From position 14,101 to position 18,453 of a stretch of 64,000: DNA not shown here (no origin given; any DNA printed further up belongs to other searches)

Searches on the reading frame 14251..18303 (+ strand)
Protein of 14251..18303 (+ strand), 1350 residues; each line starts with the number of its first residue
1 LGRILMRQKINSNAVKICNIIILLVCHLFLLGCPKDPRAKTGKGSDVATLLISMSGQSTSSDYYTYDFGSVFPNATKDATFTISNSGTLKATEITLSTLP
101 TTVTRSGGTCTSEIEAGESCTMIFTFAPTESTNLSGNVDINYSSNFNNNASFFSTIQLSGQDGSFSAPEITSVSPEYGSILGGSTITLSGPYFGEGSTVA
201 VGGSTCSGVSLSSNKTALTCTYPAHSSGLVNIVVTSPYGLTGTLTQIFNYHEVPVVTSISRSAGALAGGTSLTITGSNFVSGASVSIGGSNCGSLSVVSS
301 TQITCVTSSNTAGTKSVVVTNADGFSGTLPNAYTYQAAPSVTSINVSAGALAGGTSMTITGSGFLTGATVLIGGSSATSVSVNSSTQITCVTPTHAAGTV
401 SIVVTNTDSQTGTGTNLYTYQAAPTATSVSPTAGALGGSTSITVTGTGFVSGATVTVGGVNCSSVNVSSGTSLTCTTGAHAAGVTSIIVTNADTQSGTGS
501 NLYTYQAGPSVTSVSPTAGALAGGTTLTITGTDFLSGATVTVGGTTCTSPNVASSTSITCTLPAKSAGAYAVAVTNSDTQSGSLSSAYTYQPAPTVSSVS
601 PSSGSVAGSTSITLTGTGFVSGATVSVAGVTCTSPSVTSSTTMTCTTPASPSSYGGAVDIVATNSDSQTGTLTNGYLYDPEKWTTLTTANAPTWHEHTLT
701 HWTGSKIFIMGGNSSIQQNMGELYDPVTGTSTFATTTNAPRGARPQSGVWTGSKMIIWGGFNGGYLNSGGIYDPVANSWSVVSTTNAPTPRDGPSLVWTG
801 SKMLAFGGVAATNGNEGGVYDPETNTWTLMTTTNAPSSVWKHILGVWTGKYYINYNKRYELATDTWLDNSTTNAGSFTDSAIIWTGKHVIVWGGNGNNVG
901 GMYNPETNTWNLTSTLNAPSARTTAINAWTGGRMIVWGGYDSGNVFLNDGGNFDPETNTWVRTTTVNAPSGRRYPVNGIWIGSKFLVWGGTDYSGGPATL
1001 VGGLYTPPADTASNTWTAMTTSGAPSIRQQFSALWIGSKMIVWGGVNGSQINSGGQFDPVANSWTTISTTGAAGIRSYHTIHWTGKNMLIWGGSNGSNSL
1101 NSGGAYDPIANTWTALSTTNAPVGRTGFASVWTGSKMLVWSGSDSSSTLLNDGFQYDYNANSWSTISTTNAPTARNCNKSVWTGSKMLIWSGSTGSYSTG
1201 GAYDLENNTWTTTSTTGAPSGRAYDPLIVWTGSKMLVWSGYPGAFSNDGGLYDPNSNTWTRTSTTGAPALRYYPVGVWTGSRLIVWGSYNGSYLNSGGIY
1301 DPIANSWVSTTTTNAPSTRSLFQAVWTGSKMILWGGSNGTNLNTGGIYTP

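Call 81: search_protein_families(library=pfam, proteins=[window:14251-18303:+], max_evalue=0.001)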
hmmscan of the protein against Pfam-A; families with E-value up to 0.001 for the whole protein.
window:14251-18303:+ (1350 aa): 12 families
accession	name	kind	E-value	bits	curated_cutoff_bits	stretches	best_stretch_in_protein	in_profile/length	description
PF24681.1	Kelch_KLHDC2_KLHL20_DRC7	-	8.8e-85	283.9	50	5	980-1192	6-221/221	KLHDC2/KLHL20/DRC7 Kelch-repeats domain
PF01833.30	TIG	-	9.5e-83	272.7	20.9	6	509-590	1-84/84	IPT/TIG domain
PF24981.1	Beta-prop_ATRN-LZTR1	-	4.8e-36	124.9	50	3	1009-1248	20-287/289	Attractin/LZTR1 beta-propeller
PF01344.31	Kelch_1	-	3.2e-22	78.1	20.1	0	1076-1118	2-44/46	Kelch motif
PF07646.21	Kelch_2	-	2e-19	68.9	21.3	0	931-965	11-46/48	Kelch motif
PF13964.12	Kelch_6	-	1.7e-13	50.5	25.3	0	882-917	8-47/50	Kelch motif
PF25210.1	Kelch_FKB95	-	6.2e-13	49.4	70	0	749-937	39-233/268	FKB95, Kelch-repeats domain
PF20144.5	TIG_SUH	-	7.5e-13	48.9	24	0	339-405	2-65/94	TIG domain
PF13415.12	Kelch_3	-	1.2e-06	28.9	22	0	931-974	1-42/48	Galactose oxidase, central domain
PF13418.12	Kelch_4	-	7.5e-06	26.2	21.6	0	1125-1172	2-48/49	Galactose oxidase, central domain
PF22544.2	HYDIN_VesB_CFA65-like_Ig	-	9.6e-05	23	25.5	1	64-144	8-88/100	HYDIN/CFA65/VesB-like, Ig-like domain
PF15780.11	ASH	-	0.00064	20.3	27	0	65-136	13-84/98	Abnormal spindle-like microcephaly-assoc'd, ASPM-SPD-2-Hydin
